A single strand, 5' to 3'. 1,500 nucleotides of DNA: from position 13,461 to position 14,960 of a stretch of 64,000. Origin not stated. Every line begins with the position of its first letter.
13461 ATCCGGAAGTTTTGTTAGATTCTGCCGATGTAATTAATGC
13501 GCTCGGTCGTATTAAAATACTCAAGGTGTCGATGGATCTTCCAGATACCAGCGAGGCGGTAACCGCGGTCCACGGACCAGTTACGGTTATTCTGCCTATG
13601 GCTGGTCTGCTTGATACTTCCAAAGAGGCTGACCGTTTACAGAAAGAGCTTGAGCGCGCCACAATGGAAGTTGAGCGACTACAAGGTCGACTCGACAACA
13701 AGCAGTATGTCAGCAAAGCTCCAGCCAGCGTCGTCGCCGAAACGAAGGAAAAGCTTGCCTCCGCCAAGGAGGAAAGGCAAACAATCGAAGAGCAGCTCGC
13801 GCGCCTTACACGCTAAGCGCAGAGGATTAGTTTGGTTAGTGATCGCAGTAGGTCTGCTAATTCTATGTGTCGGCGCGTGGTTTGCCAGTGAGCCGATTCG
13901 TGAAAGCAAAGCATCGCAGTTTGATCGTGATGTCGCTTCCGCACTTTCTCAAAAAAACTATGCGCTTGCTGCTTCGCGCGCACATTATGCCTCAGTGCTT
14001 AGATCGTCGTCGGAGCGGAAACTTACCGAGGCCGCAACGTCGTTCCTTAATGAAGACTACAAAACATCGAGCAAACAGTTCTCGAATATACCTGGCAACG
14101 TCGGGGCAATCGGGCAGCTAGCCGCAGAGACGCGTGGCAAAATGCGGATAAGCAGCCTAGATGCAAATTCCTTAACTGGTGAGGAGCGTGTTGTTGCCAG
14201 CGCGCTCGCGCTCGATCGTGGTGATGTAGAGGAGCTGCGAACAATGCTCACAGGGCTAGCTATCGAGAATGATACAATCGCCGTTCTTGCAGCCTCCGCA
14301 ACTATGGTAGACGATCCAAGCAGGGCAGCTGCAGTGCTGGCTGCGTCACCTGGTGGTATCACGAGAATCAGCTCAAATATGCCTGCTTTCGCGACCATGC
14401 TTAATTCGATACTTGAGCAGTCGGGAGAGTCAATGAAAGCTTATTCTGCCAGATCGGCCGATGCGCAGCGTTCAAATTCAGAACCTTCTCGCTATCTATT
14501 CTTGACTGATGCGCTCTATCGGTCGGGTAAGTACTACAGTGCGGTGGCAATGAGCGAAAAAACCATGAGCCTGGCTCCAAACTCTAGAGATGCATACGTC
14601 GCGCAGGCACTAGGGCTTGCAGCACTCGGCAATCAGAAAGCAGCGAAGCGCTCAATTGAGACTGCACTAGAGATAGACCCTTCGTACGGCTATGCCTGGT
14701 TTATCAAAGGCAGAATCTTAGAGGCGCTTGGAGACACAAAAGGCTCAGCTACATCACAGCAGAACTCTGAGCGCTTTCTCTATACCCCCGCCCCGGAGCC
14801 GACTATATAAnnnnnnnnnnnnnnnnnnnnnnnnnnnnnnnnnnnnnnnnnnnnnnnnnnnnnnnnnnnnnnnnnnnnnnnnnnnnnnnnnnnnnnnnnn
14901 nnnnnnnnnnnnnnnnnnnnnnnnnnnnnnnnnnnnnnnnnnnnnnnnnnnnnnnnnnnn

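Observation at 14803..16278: Chimeric EnvC/PcsB-like coiled coil fused to a SpoIID/LytB domain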

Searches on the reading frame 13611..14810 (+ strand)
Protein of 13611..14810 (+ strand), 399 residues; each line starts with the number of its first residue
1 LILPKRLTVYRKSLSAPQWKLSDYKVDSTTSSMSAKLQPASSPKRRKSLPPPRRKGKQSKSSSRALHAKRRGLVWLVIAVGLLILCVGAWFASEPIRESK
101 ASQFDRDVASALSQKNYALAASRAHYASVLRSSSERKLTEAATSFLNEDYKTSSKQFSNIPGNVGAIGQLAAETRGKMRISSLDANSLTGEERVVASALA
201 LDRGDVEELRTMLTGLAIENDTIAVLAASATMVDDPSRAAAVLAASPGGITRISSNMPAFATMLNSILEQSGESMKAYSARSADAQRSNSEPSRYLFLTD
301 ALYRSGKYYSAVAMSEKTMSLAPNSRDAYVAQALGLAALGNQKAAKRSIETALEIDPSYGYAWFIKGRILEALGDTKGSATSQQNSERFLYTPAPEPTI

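Call 3: search_protein_families(library=pfam, proteins=[window:13611-14810:+], max_evalue=1)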
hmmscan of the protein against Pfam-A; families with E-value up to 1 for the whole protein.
window:13611-14810:+ (399 aa): 12 families
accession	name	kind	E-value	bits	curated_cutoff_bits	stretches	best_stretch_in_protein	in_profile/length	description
PF07719.23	TPR_2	-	2.1e-05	24.7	27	1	327-358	2-33/34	Tetratricopeptide repeat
PF13181.12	TPR_8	-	2.5e-05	24.5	25.7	1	328-358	3-33/34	Tetratricopeptide repeat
PF13428.12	TPR_14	-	0.0001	23.1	23.5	1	327-368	2-43/44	Tetratricopeptide repeat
PF13431.12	TPR_17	-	0.00034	21.1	24.4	1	350-376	3-29/34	Tetratricopeptide repeat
PF13432.12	TPR_16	-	0.0013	19.6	32.7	1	331-380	2-51/65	Tetratricopeptide repeat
PF13371.12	TPR_9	-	0.0028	18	35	1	304-358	7-61/73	Tetratricopeptide repeat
PF12895.13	ANAPC3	-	0.013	16.2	27.2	1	288-340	20-70/82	Anaphase-promoting complex, cyclosome, subunit 3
PF06724.16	DUF1206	-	0.063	13.8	26.2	1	72-92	44-64/70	Domain of Unknown Function (DUF1206)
PF00515.34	TPR_1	-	0.074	13.3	27.8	0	328-359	3-34/34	Tetratricopeptide repeat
PF13424.12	TPR_12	-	0.11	13.1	30.1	1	301-357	12-76/77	Tetratricopeptide repeat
PF12569.14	NatA_aux_su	-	0.13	11.6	33.3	1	337-383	203-249/515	N-terminal acetyltransferase A, auxiliary subunit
PF01239.28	PPTA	-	0.26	11.6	29.5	0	348-372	7-31/32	Protein prenyltransferase alpha subunit repeat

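Call 71: search_protein_families(library=ncbifam, proteins=[window:13611-14810:+], max_evalue=0.00001)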
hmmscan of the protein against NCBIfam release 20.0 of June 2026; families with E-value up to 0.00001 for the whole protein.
window:13611-14810:+ (399 aa): 0 families
